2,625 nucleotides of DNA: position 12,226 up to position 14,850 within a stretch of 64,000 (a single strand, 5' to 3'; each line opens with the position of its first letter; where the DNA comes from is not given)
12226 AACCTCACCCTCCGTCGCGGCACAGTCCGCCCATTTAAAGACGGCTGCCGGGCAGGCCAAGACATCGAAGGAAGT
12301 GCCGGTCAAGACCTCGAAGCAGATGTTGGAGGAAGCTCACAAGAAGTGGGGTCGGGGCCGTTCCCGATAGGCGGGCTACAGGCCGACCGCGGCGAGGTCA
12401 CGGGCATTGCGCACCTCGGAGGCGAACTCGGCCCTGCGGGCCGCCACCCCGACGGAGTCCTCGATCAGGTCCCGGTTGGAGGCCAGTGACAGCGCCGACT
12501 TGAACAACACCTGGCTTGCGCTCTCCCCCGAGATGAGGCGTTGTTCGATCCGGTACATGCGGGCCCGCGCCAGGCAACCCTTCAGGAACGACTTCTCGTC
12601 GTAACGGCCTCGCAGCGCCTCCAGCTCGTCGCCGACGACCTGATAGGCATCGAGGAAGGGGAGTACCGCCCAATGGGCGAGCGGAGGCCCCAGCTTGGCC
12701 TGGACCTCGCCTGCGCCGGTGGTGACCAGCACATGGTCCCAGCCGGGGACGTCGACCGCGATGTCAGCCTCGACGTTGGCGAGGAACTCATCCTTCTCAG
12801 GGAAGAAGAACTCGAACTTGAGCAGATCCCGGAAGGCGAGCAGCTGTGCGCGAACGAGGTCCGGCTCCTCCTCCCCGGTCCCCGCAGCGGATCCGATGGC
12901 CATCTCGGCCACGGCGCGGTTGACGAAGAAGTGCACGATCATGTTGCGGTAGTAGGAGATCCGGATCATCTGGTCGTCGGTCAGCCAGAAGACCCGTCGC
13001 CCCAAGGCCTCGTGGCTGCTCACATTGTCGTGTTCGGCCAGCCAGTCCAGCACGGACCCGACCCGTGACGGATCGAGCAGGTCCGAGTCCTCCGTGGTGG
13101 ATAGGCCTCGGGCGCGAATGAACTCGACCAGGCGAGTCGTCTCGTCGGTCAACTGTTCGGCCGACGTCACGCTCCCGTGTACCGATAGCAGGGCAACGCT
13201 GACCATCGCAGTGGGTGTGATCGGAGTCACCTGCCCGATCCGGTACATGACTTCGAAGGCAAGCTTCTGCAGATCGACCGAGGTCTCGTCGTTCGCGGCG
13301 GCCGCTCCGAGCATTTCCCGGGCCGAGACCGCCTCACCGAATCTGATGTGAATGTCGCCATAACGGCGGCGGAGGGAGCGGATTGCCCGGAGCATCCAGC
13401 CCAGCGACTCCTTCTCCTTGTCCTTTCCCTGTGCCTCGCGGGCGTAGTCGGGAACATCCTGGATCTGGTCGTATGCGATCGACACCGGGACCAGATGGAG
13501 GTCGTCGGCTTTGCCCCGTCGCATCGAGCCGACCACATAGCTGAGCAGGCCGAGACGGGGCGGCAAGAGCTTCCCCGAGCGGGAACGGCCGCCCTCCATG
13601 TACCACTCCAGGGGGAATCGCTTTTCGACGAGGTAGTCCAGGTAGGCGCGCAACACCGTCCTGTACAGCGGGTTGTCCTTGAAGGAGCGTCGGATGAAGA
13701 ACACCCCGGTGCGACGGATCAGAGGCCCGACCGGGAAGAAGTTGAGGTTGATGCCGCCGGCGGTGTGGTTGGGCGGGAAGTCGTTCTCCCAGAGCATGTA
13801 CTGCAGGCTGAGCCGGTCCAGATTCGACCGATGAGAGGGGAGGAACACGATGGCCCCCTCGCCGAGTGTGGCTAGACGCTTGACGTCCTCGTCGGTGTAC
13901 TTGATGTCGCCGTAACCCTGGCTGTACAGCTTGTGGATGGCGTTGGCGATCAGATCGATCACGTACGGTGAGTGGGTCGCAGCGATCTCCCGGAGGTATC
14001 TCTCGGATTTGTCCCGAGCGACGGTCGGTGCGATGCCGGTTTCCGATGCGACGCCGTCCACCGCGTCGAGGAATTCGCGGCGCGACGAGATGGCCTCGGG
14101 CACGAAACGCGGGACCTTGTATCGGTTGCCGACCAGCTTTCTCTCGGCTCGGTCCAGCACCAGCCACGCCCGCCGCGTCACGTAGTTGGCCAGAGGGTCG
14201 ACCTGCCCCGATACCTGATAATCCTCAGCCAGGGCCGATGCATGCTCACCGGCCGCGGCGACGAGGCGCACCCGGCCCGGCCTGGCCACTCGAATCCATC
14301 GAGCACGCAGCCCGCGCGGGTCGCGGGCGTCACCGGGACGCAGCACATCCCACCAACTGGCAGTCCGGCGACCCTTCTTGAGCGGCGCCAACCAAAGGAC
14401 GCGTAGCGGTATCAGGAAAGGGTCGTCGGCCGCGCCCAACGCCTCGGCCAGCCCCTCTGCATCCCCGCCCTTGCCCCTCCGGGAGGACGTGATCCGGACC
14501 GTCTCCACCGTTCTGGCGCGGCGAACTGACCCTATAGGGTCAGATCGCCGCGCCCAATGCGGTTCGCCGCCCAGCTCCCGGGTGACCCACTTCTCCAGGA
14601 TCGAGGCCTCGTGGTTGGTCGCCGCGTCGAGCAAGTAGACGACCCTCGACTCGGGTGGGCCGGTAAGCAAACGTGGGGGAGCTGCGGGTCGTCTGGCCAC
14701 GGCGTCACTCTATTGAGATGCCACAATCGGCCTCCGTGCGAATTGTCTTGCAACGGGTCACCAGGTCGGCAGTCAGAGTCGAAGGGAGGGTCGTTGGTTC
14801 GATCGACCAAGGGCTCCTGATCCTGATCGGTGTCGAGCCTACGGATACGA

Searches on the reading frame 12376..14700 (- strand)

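Call 61: search_protein_families(library=pfam, proteins=[window:12376-14700:-], max_evalue=0.00001)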
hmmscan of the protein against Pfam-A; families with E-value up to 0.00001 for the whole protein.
window:12376-14700:- (774 aa): 2 families
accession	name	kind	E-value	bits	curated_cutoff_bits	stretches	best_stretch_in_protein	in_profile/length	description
PF19277.4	GPAT_C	-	4.9e-65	220.5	25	1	419-748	1-343/344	Glycerol-3-phosphate acyltransferase C-terminal region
PF01553.26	Acyltransferase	-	6.6e-16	58.8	23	1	271-408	8-131/132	Acyltransferase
